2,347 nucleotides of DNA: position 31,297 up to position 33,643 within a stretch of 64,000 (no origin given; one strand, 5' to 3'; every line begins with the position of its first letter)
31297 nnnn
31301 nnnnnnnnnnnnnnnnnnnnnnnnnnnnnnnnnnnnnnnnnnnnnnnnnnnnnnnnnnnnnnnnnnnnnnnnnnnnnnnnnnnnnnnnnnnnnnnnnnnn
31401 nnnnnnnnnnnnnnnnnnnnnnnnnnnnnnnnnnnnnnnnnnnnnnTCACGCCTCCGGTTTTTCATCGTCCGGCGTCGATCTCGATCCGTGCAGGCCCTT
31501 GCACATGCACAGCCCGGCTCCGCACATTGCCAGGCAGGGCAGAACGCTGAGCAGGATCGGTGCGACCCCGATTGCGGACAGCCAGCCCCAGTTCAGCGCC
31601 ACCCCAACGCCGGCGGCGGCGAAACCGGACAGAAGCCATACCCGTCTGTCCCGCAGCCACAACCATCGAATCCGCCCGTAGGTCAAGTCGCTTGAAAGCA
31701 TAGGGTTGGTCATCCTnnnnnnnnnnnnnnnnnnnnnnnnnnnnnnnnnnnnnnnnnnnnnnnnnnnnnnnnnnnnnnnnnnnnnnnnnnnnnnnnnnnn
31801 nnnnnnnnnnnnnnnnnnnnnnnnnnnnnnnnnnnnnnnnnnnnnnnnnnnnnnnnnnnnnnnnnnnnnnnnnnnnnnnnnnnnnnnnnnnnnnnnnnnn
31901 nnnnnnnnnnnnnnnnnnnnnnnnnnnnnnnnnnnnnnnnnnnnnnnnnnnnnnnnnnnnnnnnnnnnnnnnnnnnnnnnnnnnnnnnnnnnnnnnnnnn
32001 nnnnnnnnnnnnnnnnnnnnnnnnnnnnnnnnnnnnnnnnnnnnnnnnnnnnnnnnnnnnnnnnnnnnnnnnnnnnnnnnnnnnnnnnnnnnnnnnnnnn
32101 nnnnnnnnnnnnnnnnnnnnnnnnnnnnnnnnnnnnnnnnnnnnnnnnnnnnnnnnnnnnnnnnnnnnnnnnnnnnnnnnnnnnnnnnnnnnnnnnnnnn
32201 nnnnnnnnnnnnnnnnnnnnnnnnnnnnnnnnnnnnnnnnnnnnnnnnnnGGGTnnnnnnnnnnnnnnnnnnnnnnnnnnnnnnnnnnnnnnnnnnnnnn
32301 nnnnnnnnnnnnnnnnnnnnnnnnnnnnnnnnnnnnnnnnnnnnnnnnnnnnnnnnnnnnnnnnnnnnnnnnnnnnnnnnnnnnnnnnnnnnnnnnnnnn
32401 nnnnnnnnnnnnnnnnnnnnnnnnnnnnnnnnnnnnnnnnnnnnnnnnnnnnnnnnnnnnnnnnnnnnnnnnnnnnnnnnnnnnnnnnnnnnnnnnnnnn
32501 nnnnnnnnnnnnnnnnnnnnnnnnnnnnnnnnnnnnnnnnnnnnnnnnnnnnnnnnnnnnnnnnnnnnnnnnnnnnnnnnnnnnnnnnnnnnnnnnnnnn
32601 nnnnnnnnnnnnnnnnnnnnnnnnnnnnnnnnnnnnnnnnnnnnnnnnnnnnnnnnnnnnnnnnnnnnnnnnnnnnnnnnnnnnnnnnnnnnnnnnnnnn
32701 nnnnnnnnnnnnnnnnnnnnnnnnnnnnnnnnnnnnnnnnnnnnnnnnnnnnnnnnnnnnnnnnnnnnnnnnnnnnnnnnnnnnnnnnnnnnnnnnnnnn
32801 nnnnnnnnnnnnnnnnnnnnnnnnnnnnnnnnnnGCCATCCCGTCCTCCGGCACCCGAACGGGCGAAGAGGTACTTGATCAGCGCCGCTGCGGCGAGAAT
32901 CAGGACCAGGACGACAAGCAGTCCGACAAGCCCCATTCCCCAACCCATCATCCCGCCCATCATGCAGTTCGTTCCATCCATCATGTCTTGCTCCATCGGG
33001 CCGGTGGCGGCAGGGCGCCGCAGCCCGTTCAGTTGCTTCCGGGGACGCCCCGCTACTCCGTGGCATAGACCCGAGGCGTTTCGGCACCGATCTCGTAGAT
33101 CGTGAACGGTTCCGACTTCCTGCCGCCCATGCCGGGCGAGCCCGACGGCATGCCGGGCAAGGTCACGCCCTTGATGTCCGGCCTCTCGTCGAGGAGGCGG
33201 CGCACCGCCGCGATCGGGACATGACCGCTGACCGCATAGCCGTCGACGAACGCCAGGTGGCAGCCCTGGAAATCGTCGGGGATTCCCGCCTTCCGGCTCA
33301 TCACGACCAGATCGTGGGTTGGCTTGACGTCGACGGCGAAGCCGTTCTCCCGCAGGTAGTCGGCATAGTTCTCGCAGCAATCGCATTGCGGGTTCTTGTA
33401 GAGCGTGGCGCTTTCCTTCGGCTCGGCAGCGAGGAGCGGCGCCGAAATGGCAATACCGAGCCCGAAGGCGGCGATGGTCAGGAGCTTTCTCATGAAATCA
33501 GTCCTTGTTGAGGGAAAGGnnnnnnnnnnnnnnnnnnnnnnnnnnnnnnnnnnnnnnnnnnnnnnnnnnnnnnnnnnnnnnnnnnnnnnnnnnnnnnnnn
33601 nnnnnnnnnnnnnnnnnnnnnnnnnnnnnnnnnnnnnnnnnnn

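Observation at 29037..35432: Ten-gene operon coupling a multicopper oxidase/CopG pair to a complete Scs-like thiol-disulfide relay plus SCO1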

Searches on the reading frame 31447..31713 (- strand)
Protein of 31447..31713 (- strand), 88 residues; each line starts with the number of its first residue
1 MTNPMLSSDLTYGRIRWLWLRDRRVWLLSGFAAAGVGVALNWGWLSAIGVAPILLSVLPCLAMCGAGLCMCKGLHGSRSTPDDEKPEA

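Call 3: search_protein_families(library=pfam, max_evalue=0.01, proteins=[window:31447-31713:-])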
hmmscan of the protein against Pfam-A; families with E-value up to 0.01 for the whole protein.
window:31447-31713:- (88 aa): 0 families

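Call 4: search_protein_families(library=ncbifam, max_evalue=0.01, proteins=[window:31447-31713:-])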
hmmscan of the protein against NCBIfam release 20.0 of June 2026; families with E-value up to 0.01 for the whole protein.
window:31447-31713:- (88 aa): 0 families

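Call 19: find_homologous_proteins(query=window:31447-31713:-, max_evalue=0.001)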
Query window:31447-31713:- (88 aa): 10 proteins with E <= 0.001 among 15 candidates.
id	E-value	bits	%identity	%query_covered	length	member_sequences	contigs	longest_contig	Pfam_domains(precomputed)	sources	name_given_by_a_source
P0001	1.0e-53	197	100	100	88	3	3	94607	-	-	-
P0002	4.3e-27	112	66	97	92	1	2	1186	-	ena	-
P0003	1.9e-22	97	70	76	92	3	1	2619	-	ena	-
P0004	7.5e-14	69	54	77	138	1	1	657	-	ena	-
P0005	2.4e-13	68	49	94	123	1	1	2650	-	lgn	-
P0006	5.1e-13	67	51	86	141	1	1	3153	-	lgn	-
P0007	9.2e-13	66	55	82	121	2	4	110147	-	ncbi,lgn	-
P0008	8.8e-12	63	55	78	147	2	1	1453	-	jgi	jgi:hypothetical protein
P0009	2.2e-11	62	54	78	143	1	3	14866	-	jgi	jgi:hypothetical protein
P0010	3.3e-11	61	60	59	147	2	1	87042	-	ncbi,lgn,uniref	ncbi:hypothetical protein [Ferrovibrio sp.]|uniref:hypothetical protein n=1 Tax=Ferrovibrio sp. TaxI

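Call 21: find_encoding_contigs(protein=P0001, flank=8000, max_places=6)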
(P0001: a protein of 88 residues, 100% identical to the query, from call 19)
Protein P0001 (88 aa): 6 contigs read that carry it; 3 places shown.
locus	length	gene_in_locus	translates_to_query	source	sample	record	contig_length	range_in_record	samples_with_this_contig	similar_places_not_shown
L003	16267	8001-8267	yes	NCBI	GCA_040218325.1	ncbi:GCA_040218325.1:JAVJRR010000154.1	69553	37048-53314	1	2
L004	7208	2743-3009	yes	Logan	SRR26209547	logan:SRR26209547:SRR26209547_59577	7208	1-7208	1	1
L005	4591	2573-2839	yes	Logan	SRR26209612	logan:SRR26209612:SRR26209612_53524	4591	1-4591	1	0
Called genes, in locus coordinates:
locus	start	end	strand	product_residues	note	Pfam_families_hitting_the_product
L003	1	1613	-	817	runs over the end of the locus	PF00403:HMA, PF00122:E1-E2_ATPase, PF00702:Hydrolase, PF08282:Hydrolase_3 (faint)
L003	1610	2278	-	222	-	PF00376:MerR, PF13411:MerR_1, PF09278:MerR-DNA-bind, PF00403:HMA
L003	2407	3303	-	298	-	PF00753:Lactamase_B, PF17778:WHD_BLACT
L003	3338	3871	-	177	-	-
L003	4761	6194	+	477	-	PF00394:Cu-oxidase (faint), PF07732:Cu-oxidase_3, PF07731:Cu-oxidase_2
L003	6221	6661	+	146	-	PF04214:DUF411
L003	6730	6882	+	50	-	-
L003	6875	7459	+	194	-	PF08534:Redoxin, PF00578:AhpC-TSA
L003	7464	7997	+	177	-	PF00578:AhpC-TSA, PF08534:Redoxin, PF00085:Thioredoxin (faint), PF13098:Thioredoxin_2 (faint), PF13905:Thioredoxin_8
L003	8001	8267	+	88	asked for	-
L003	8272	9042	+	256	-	PF00578:AhpC-TSA, PF02630:SCO1-SenC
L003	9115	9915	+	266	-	PF18312:ScsC_N, PF13462:Thioredoxin_4, PF01323:DSBA, PF13098:Thioredoxin_2 (faint)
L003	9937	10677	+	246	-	PF02683:DsbD_TM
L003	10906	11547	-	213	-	PF04140:ICMT (faint), PF04191:PEMT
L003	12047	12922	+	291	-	PF03713:DUF305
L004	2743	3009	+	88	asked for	-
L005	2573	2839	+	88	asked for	-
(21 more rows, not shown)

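Call 22: find_encoding_contigs(protein=P0007, flank=8000, max_places=4)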
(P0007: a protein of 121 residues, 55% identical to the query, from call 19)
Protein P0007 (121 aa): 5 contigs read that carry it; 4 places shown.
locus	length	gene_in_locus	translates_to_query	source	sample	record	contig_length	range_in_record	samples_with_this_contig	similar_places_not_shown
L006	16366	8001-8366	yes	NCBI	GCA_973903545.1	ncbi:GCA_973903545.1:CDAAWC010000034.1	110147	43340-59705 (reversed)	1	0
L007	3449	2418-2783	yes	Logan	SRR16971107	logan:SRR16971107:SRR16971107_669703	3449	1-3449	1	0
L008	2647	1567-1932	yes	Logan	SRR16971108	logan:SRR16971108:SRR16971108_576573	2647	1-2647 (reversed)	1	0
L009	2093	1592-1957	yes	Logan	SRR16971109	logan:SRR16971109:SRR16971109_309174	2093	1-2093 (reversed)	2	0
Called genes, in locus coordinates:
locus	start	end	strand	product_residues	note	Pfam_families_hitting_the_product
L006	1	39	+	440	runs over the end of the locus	PF06808:DctM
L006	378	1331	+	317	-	-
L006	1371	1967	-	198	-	PF00034:Cytochrom_C (faint), PF13442:Cytochrome_CBB3 (faint)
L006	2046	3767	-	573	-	PF01011:PQQ, PF13360:PQQ_2, PF13570:Beta-prop_ACSF4 (weak), PF01011:PQQ, PF13570:Beta-prop_ACSF4 (weak), PF13360:PQQ_2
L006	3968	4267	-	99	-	-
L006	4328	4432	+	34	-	-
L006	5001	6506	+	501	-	PF07732:Cu-oxidase_3, PF00394:Cu-oxidase, PF07731:Cu-oxidase_2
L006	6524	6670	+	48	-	-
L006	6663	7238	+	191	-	PF00578:AhpC-TSA, PF08534:Redoxin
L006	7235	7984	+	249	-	PF00578:AhpC-TSA, PF08534:Redoxin, PF00085:Thioredoxin (faint), PF13098:Thioredoxin_2 (weak), PF13905:Thioredoxin_8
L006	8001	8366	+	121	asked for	-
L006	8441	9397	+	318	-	-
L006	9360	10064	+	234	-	PF08534:Redoxin, PF00578:AhpC-TSA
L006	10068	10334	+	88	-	-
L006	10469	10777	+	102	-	-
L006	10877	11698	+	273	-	PF00578:AhpC-TSA, PF02630:SCO1-SenC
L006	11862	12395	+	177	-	PF04442:CtaG_Cox11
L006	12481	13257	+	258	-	PF13462:Thioredoxin_4, PF01323:DSBA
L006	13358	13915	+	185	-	PF10399:UCR_Fe-S_N, PF00355:Rieske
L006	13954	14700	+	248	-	PF02683:DsbD_TM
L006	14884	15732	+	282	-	PF01144:CoA_trans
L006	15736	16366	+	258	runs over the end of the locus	PF01144:CoA_trans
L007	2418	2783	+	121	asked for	-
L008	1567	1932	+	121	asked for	-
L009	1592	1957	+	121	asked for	-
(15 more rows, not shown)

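Call 23: find_encoding_contigs(protein=P0010, flank=8000, max_places=3)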
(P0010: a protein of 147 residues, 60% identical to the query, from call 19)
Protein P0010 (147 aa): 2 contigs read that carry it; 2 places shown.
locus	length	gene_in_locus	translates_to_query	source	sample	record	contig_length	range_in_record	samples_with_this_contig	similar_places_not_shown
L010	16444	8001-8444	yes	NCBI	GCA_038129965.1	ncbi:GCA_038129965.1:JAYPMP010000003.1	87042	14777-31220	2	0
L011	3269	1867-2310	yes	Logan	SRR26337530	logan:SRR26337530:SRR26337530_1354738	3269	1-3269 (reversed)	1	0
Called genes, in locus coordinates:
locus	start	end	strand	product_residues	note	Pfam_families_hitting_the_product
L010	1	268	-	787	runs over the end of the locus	PF04945:YHS, PF19335:HMBD, PF00122:E1-E2_ATPase, PF00702:Hydrolase, PF12710:HAD (weak), PF08282:Hydrolase_3 (faint)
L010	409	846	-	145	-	PF01292:Ni_hydr_CYTB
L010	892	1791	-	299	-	PF04383:KilA-N, PF26567:BstA_C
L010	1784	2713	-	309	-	PF12760:Zn_ribbon_IS1595, PF12762:DDE_Tnp_IS1595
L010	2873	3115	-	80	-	PF00403:HMA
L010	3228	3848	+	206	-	PF13649:Methyltransf_25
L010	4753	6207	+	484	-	PF07732:Cu-oxidase_3, PF07731:Cu-oxidase_2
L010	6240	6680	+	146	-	PF04214:DUF411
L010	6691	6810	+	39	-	-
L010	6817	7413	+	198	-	PF00578:AhpC-TSA, PF08534:Redoxin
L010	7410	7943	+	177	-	PF00578:AhpC-TSA, PF08534:Redoxin, PF00085:Thioredoxin (faint), PF13098:Thioredoxin_2 (weak), PF13905:Thioredoxin_8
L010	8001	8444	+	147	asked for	-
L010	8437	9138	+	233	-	PF00578:AhpC-TSA, PF02630:SCO1-SenC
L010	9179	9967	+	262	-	PF18312:ScsC_N, PF13462:Thioredoxin_4, PF01323:DSBA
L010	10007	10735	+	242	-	PF02683:DsbD_TM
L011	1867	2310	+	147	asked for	-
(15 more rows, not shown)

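Call 26: find_related_loci(query=A1, collection=genome_contigs, flank=9000)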
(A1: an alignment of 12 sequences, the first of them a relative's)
Query A1 (88 aa) in genome_contigs; peptide patterns used: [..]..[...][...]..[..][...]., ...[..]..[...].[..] (x = any residue, [..] = any of these).
509 stretches matched a pattern; 463 encode a relative of the query (tblastn E <= 1e-3); the best 80 are kept; 80 distinct loci.
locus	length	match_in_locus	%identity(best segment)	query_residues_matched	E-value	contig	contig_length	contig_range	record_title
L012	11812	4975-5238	49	1-86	5e-20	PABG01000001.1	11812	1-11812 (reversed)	MAG: Gammaproteobacteria bacterium isolate NAT125 MHASMcontig_841923, whole genome shotgun sequence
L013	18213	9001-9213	54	19-86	3e-19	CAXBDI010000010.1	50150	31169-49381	MAG TPA_asm: uncultured Alphaproteobacteria bacterium isolate ERR2762122_concoct_107 genome assembly, contig: ERZ3421826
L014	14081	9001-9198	58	15-80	4e-19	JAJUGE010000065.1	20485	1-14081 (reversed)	MAG: Alphaproteobacteria bacterium isolate bin29 k141_39068_length_20485_cov_17.9816, whole genome shotgun sequence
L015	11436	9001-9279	46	1-87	3e-18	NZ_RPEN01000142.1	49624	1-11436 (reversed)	Pseudorhodobacter sp. E13 553, whole genome shotgun sequence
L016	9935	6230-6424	60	16-80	3e-18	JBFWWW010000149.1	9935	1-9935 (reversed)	MAG: Hyphomicrobiaceae bacterium isolate CA_2019_TPBS_126 NODE_26779_length_9935_cov_5.718903_TPBS, whole genome shotgun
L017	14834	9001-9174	59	16-73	4e-18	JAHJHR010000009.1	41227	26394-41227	MAG: Alphaproteobacteria bacterium isolate Modern_marine_planktonic.mb.43 Modern_marine_plan.mb.43_k141_409840, whole ge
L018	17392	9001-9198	58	15-80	6e-18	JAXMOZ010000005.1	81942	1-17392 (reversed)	MAG: Rhodospirillales bacterium isolate bin56 NODE_339_length_81942_cov_158.923034, whole genome shotgun sequence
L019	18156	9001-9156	62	19-70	8e-18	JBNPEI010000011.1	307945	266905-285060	MAG: Rhodospirillales bacterium isolate fr_S2C249 S2CNODE_10_length_307945_cov_16_107131, whole genome shotgun sequence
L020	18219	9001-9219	49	14-87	1e-17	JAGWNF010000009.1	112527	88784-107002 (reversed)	MAG: Alphaproteobacteria bacterium isolate REEB225 contig-150_184, whole genome shotgun sequence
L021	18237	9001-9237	46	19-87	2e-17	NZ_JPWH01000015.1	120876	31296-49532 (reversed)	Thalassospira profundimaris strain S25-3-2 contig15, whole genome shotgun sequence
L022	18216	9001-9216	50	15-88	3e-17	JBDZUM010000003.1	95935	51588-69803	MAG: Rhodospirillaceae bacterium isolate PE_seawater44 NODE_45_length_95935, whole genome shotgun sequence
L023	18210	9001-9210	52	19-87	5e-17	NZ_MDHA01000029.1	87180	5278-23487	Thioclava sp. SK-1 scaffold23_cov1757_read209, whole genome shotgun sequence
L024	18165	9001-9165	60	19-73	7e-17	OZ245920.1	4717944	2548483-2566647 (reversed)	MAG: Pacificispira sp. isolate 43e0e648-b908-4bb6-a9bc-4fcf75b264f0 genome assembly, chromosome: 1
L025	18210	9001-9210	50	19-87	9e-17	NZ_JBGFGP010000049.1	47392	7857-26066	Sedimentitalea sp. XS_ASV28 k141_108, whole genome shotgun sequence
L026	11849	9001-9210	50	19-87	1e-16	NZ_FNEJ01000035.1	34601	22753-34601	Salipiger marinus strain DSM 26424, whole genome shotgun sequence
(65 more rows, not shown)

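Call 34: search_protein_families(library=pfam, max_evalue=1, proteins=[window:31447-31713:-])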
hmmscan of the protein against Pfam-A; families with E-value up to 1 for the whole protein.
window:31447-31713:- (88 aa): 0 families

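Call 67: search_protein_representatives(alignment_id=A2)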
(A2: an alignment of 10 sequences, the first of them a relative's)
Query: 10 sequences, 116 profile positions. Proteins with E-value up to 0.001 (for the whole library): 1118; up to 1e-10: 883; up to 1e-30: 16. The best 150 are listed.
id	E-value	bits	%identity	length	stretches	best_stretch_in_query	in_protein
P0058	4.4e-44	165.0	-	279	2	9-87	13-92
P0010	1.9e-43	163.0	-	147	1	1-113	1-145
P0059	4.7e-43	161.7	-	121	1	2-116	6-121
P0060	3.8e-41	155.5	-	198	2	12-87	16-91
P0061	8.2e-35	135.1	-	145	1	3-116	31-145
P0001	2.8e-33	130.2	-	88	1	10-93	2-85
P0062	1.3e-32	128.0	-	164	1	1-104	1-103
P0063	2.7e-32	127.0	-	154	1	4-90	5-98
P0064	4.7e-32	126.2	-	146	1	1-98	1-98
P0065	9.7e-32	125.2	-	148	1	1-106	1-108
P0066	1.6e-31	124.6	-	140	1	1-109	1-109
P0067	1.6e-31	124.5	-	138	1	5-92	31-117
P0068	2.0e-31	124.2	-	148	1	10-108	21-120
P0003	3.4e-31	123.5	-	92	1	11-94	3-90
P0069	9.5e-31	122.0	-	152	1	3-90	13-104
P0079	2.0e-29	117.8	-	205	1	1-97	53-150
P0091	1.5e-28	114.9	-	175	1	1-89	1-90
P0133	1.0e-26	109.0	-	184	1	1-86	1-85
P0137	1.3e-26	108.7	-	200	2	29-88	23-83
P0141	2.0e-26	108.1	-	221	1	4-90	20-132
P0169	2.0e-25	104.9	-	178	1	4-97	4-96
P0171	3.1e-25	104.3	-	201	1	5-109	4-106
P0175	3.5e-25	104.1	-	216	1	12-99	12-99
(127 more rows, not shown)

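Call 68: search_protein_families(library=pfam, max_evalue=0.01, proteins=[P0058, P0060, P0079, P0141, P0175, P0171, P0133, P0169, P0137, P0091])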
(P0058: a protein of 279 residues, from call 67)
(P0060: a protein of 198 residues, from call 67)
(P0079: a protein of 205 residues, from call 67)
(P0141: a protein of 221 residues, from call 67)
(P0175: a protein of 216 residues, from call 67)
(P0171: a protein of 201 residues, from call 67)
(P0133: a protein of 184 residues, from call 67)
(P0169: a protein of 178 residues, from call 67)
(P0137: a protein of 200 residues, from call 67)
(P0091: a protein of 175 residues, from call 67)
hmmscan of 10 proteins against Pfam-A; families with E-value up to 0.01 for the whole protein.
P0058 (279 aa): 0 families

P0060 (198 aa): 0 families

P0079 (205 aa): 0 families

P0141 (221 aa): 0 families

P0175 (216 aa): 0 families

P0171 (201 aa): 0 families

P0133 (184 aa): 1 family
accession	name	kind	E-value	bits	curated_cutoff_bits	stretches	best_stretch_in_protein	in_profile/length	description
PF04945.19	YHS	-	3.6e-05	24.1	30.3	1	116-158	3-45/47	YHS domain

P0169 (178 aa): 0 families

P0137 (200 aa): 0 families

P0091 (175 aa): 0 families

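Call 80: predict_structure(alignment_id=A2)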
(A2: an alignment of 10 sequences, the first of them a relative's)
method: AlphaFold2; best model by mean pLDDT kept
length: 88 residues; sequences in the alignment: 10
mean_pLDDT: 61.2   pTM: 0.30
mean pLDDT of the five models: 61.2, 60.0, 59.0, 57.4, 56.6
residues with pLDDT >= 90: 0; 70-90: 26; 50-70: 43; < 50: 19
segments of 3 or more residues with pLDDT < 50: 1-3, 73-88
pLDDT, mean of each block of 10 residues (from residue 1): 50 58 71 75 67 72 66 44 42
secondary structure, 60 per line:
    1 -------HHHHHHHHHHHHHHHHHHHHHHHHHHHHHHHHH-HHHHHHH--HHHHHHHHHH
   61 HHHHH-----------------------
elements in order: H8-40 H42-48 H51-65

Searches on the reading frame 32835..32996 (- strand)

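Call 3: search_protein_families(library=pfam, max_evalue=0.01, proteins=[window:32835-32996:-])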
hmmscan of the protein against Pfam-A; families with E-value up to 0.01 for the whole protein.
seq(54 aa): 0 families

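Call 4: search_protein_families(library=ncbifam, max_evalue=0.01, proteins=[window:32835-32996:-])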
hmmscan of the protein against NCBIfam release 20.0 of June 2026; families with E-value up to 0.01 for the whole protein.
seq(54 aa): 0 families

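Call 34: search_protein_families(library=pfam, max_evalue=1, proteins=[window:32835-32996:-])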
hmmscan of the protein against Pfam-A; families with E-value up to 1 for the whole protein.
seq(54 aa): 2 families
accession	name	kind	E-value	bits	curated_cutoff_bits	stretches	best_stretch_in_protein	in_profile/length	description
PF20059.4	DUF6458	-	0.01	16.5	27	1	15-41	30-53/78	Domain of unknown function (DUF6458)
PF06791.18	TMP_2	-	0.38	10.9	30.2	1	4-41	50-86/208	Prophage tail length tape measure protein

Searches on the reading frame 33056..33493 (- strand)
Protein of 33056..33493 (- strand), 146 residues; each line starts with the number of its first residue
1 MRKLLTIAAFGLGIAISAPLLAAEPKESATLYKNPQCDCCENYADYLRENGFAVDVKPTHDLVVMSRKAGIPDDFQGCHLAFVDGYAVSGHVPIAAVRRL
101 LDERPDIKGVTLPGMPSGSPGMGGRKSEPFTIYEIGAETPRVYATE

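Call 3: search_protein_families(library=pfam, max_evalue=0.01, proteins=[window:33056-33493:-])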
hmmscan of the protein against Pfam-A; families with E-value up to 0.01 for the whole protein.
seq(146 aa): 1 family
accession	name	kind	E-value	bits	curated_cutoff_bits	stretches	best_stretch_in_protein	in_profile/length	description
PF04214.18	DUF411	-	1.1e-22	79.9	27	1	76-122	2-48/48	Protein of unknown function, DUF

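Call 4: search_protein_families(library=ncbifam, max_evalue=0.01, proteins=[window:33056-33493:-])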
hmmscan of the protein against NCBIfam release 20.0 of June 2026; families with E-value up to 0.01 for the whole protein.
seq(146 aa): 0 families

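Call 66: search_solved_structures(query=window:33056-33493:-, max_evalue=0.001, show_alignments=1)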
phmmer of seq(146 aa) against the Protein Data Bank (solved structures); distinct sequences matched with E-value up to 0.001: 1.
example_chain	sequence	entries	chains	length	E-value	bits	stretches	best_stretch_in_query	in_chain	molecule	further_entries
6wis_A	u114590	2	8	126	3.9e-19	72.3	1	31-127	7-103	DUF411 domain-containing protein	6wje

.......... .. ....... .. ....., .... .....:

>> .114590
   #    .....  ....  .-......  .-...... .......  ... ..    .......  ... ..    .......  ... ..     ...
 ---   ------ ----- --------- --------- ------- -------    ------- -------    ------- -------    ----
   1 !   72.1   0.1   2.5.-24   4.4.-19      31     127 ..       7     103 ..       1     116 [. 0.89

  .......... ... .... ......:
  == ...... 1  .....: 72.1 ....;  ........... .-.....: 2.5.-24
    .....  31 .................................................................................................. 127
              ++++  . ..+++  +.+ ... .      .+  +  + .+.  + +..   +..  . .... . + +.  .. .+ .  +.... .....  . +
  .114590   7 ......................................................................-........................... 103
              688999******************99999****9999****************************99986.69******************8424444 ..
